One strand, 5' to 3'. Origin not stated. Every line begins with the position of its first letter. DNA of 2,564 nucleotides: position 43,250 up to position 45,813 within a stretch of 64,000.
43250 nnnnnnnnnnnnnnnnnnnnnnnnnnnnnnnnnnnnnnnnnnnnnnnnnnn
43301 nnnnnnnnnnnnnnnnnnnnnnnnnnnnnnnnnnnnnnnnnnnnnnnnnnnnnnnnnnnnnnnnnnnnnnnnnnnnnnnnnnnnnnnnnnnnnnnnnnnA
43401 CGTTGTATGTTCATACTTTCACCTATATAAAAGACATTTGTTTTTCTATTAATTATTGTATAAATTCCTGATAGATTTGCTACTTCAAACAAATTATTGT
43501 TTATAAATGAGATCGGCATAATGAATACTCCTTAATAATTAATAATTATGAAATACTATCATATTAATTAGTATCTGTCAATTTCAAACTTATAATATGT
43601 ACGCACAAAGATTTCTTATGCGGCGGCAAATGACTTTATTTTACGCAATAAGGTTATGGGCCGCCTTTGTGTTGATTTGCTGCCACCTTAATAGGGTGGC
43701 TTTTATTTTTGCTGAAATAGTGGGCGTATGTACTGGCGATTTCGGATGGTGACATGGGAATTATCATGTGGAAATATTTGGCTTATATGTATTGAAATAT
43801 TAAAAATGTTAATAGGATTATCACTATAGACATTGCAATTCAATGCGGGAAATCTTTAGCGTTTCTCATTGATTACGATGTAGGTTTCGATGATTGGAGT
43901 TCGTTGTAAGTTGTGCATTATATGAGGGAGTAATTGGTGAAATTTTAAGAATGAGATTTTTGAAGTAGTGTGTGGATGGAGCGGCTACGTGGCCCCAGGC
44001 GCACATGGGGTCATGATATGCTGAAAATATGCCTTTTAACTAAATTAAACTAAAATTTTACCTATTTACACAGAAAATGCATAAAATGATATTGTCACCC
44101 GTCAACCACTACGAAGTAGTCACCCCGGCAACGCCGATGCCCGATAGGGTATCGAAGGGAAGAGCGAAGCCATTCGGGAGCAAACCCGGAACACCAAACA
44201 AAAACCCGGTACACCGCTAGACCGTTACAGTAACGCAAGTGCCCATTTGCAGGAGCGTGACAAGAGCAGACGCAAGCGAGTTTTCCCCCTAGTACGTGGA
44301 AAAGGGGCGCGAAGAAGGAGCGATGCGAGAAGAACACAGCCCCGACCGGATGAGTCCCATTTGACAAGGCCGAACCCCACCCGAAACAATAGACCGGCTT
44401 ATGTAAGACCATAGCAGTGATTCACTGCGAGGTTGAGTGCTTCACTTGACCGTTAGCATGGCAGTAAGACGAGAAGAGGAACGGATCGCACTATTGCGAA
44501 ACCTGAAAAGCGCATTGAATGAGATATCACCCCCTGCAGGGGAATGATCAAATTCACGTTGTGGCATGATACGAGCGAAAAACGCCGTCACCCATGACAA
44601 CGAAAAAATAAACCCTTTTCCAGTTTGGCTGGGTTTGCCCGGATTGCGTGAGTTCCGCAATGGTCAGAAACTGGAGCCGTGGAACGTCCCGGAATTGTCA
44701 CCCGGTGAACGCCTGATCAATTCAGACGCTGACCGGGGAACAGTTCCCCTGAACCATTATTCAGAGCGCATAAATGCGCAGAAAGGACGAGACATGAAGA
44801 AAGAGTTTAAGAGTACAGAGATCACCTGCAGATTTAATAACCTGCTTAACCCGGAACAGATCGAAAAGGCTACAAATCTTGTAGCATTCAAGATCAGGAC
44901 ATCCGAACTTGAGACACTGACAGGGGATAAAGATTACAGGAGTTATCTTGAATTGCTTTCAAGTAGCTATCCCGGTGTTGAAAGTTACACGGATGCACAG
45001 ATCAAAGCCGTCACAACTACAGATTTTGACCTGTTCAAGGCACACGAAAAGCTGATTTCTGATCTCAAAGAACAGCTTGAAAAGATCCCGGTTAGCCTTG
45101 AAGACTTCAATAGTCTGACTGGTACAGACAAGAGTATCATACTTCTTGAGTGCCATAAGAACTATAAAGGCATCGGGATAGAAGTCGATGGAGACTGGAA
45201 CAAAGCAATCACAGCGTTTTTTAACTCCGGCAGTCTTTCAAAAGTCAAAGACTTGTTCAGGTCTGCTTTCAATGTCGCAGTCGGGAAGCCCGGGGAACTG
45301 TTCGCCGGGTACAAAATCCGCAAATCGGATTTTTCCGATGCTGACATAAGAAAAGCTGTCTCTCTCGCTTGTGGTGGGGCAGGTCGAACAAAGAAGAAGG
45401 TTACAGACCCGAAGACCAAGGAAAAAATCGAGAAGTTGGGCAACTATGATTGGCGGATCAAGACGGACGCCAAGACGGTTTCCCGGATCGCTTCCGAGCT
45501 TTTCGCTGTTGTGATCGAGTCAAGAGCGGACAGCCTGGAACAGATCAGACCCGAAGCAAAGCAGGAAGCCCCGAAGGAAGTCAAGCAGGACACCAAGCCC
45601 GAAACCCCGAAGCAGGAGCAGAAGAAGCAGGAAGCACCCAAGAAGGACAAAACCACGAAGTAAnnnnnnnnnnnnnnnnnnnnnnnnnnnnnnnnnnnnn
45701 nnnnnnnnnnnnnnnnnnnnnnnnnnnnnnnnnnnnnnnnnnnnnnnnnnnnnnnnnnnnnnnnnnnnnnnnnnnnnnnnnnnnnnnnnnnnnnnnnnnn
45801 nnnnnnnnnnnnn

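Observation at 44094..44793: About 700-bp GC-rich, hairpin-dense non-coding element at the divergence point, flanked by 17-bp direct repeats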

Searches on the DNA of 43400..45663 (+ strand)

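Call 6: search_rna_families(source=window, start=43400, end=45000, threshold=evalue, max_evalue=10)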
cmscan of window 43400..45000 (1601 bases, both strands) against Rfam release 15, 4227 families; matches with E-value up to 10: 5.
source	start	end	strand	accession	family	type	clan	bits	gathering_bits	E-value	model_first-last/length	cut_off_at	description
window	43615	43671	+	RF03408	mir-5890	Gene; miRNA;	-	22.9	54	0.044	1-78/78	no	mir-5890 microRNA precursor family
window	44691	44747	-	RF04300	mir-39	Gene; miRNA;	CL00088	17.3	62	6.6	1-74/74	no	mir-39 microRNA precursor family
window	43755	43869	+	RF01295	SCARNA7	Gene; snRNA; snoRNA; scaRNA;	-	14.6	65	0.6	1-330/330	no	Small Cajal body-specific RNA 7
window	44496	44511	+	RF02914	DUF805b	Cis-reg;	CL00115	11.9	35.6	6.1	4-19/35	no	DUF805b RNA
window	43929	43990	+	RF01295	SCARNA7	Gene; snRNA; snoRNA; scaRNA;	-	10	65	8.3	1-330/330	no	Small Cajal body-specific RNA 7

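Call 8: search_dna_similar(query=window:43500-45500:+, collection=phages, mode=distant)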
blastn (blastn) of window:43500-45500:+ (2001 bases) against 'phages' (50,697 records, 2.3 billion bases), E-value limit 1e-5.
No match.

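Call 46: search_rna_families(sources=[L001, L003, L007, L008], threshold=gathering)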
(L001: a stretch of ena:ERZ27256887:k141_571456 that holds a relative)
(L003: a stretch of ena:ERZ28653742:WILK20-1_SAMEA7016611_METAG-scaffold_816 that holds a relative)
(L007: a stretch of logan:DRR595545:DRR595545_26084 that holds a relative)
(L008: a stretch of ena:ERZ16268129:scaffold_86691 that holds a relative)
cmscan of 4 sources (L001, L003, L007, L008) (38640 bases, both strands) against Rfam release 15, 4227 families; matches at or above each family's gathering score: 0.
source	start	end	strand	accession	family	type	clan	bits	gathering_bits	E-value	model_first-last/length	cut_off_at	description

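Call 66: search_rna_families(sources=[L009, L010, L011, L014], threshold=gathering)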
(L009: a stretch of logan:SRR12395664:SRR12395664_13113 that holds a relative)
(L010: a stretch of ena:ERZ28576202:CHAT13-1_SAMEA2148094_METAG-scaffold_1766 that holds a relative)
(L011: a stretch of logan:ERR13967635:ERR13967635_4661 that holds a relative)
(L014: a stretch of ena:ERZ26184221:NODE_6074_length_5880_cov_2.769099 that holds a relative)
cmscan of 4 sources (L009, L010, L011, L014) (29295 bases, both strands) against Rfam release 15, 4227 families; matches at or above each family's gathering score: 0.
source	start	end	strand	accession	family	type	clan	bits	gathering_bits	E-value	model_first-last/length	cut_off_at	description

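Call 76: build_rna_model(alignment_id=A8)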
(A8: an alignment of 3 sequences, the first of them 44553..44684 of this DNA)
Model R1 built from alignment A8 (3 sequences, 136 columns); structure: RNAalifold consensus.
model positions 133; base pairs 37; branch points 2; effective number of sequences 0.89; information 0.59 bits per position. Calibrated on 0.2 Mb of random sequence (short: E-values are rough).
structure used (alignment columns):
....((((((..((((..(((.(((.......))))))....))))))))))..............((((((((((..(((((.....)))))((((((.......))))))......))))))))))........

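Call 77: search_with_rna_model(model_id=R1, sources=[window, L001, L003, L007, L008, L009, L011, L014], max_evalue=10, filters=default)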
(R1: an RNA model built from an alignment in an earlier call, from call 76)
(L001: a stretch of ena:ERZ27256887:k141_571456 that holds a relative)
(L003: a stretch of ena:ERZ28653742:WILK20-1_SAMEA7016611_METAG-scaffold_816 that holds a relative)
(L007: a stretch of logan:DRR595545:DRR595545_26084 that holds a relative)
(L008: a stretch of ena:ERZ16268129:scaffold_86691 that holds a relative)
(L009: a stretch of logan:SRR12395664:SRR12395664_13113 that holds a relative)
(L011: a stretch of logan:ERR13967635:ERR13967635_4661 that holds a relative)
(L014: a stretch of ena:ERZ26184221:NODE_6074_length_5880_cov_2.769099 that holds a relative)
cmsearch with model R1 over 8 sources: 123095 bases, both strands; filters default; matches with E-value up to 10: 4.
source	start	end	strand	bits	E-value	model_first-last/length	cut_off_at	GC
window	44553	44684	+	158.4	2.4e-40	1-133/133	no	0.5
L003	9758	9892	+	151.1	2.2e-38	1-133/133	no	0.45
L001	1643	1776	+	150.6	2.9e-38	1-133/133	no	0.49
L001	3634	3750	+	18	0.0078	1-133/133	no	0.35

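Call 78: search_with_rna_model(model_id=R1, sources=[L007, L008, L013, L014], max_evalue=10, filters=off)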
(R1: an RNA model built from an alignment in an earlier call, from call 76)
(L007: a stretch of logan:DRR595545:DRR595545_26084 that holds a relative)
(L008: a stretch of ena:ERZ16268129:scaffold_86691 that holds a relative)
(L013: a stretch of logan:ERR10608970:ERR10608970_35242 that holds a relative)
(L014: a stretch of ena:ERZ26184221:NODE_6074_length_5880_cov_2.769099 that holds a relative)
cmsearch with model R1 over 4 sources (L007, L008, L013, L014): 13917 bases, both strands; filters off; matches with E-value up to 10: 36.
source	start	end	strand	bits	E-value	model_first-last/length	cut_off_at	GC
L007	1419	1484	+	14.4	0.0081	1-133/133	no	0.41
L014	593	676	+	8.8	0.25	1-133/133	no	0.26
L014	3440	3580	+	8.5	0.3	1-133/133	no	0.47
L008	51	107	+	8.3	0.35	1-133/133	no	0.39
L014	3858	3928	-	7.2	0.67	1-133/133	no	0.52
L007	705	787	-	6.9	0.82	1-133/133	no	0.42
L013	1628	1697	+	6.1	1.3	1-133/133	no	0.4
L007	1605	1706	-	6.1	1.3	1-133/133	no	0.37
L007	807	882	+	5.8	1.6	1-133/133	no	0.33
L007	1895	2014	-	5.4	2.1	1-133/133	no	0.49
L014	1520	1575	-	5.2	2.3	1-133/133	no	0.48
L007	656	767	+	5.2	2.3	1-133/133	no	0.44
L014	3690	3764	+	4.9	2.7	1-133/133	no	0.43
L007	1613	1715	+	4.8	3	1-133/133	no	0.39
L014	2892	2990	+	4.7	3.2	1-133/133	no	0.38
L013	1090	1199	+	4.6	3.3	1-133/133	no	0.4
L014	4578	4630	+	4.4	3.9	70-120/133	no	0.6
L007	438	479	+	4.2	4.4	75-115/133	no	0.55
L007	2661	2725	-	4.1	4.5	1-133/133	no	0.32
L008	928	1043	-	3.8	5.5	1-133/133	no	0.43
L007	2474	2522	+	3.7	6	70-120/133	no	0.45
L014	1030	1093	+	3.7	6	1-133/133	no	0.47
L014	676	754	-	3.6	6.1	1-133/133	no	0.32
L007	229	292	-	3.6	6.3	1-133/133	no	0.41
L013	2182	2287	+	3.5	6.4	1-133/133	no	0.44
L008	602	698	+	3.5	6.7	1-133/133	no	0.33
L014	2427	2520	+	3.5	6.7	1-133/133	no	0.31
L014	3281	3344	+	3.4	7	1-133/133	no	0.33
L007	1986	2087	+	3.4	7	1-133/133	no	0.43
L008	264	365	-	3.3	7.6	1-133/133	no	0.38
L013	618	714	+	3.2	7.8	1-133/133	no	0.32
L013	1592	1609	-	3.2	7.9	19-36/133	no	0.67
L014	3404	3421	-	3.2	7.9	19-36/133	no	0.67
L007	244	277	+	3.1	8.5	76-115/133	no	0.47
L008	176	237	-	3.1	8.5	66-124/133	no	0.52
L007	1920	1985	+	3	9.1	1-133/133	no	0.48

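Call 91: search_rna_families(source=L009, start=3000, end=4010, threshold=evalue, max_evalue=10, show_alignments=3)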
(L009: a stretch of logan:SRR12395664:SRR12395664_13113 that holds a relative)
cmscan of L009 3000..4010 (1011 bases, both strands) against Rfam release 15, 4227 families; matches with E-value up to 10: 2.
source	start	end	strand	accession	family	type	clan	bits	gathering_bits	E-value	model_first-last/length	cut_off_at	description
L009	3848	3936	+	RF01852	tRNA-Sec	Gene; tRNA;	CL00001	16.9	47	2.7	1-91/91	no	Selenocysteine transfer RNA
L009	3203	3221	-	RF03131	L25-Gammaproteobacteria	Cis-reg; leader;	-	14.3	34.1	9.6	1-26/26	no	L25-Gammaproteobacteria ribosomal protein leader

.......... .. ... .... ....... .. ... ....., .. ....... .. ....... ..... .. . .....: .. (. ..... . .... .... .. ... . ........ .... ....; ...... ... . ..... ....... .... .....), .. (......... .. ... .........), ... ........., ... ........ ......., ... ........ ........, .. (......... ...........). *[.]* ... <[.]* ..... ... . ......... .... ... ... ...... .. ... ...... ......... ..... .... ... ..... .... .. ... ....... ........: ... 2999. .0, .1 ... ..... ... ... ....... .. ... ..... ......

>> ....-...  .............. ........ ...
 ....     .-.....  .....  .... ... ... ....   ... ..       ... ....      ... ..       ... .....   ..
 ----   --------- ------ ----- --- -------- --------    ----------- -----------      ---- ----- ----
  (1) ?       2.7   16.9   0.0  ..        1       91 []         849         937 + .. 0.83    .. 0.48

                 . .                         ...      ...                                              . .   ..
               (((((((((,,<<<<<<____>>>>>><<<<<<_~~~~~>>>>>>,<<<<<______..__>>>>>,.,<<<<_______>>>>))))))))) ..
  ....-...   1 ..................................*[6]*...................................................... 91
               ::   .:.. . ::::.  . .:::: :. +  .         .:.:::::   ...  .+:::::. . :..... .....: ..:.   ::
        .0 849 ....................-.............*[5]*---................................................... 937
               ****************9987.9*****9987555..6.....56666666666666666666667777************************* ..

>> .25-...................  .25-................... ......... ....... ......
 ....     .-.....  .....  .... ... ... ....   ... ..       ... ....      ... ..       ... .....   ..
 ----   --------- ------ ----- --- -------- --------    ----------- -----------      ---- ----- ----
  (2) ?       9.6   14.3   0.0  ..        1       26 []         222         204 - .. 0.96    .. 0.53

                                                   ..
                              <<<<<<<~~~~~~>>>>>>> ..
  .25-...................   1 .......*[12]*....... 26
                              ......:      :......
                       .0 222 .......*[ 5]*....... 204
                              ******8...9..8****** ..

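Call 92: search_rna_families(source=L017, start=3100, end=3925, threshold=evalue, max_evalue=10, show_alignments=3)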
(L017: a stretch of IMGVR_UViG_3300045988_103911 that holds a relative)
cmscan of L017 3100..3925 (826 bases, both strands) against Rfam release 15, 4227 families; matches with E-value up to 10: 4.
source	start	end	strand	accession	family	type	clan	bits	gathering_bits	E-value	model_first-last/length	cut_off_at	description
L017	3823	3919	+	RF01054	preQ1-II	Cis-reg; riboswitch;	-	19.7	47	1.7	1-99/99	no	PreQ1-II (pre queuosine) riboswitch aptamer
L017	3406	3458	-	RF01123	sR35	Gene; snRNA; snoRNA; CD-box;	-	13.9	60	1.1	1-57/57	no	Small nucleolar RNA sR35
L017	3686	3734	-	RF01535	TB10Cs5H2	Gene; snRNA; snoRNA; HACA-box;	-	13.9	40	7.2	17-65/78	no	Trypanosomatid snoRNA TB10Cs5H2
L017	3839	3855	+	RF01851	cyano_tmRNA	Gene;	CL00001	11.4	70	1.1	62-78/288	no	Cyanobacteria transfer-messenger RNA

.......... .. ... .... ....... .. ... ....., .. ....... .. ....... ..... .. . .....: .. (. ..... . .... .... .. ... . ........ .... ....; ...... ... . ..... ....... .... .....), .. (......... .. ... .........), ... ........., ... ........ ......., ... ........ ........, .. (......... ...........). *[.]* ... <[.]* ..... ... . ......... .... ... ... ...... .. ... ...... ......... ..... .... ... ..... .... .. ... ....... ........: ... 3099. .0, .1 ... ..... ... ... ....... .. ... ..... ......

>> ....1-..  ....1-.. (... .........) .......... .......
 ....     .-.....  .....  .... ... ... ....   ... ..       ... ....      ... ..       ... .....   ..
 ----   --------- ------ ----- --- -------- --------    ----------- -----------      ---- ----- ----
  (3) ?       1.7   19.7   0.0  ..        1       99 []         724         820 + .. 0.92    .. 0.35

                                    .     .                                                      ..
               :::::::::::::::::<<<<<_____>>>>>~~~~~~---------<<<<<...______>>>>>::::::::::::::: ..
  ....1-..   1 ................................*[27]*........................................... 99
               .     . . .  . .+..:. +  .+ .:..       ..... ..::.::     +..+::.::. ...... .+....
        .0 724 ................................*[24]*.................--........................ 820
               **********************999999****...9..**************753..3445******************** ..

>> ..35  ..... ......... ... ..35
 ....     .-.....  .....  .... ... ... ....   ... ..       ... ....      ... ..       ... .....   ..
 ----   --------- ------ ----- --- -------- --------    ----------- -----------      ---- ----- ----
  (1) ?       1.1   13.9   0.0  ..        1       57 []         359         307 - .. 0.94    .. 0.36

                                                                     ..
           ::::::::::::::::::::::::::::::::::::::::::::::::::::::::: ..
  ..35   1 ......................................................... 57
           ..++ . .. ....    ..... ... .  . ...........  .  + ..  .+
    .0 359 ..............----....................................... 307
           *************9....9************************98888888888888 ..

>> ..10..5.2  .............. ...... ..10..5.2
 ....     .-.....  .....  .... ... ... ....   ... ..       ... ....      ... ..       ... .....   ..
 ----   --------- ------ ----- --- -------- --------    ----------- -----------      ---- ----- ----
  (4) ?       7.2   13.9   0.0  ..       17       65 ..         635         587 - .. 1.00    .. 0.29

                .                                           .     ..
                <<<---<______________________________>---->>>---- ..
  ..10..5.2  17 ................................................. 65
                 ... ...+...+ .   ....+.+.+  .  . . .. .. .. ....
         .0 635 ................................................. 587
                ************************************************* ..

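Call 106: search_dna_similar(query=L009:3040-4840:+, collection=phages, mode=distant, max_rows=10)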
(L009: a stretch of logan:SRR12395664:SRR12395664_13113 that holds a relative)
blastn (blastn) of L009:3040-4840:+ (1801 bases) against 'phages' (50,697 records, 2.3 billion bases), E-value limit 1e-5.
No match.

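Call 107: search_dna_similar(query=L017:3130-4714:+, collection=phages, mode=distant, max_rows=10)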
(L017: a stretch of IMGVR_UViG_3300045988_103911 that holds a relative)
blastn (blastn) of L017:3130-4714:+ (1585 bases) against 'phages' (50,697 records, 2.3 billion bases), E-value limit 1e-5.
No match.
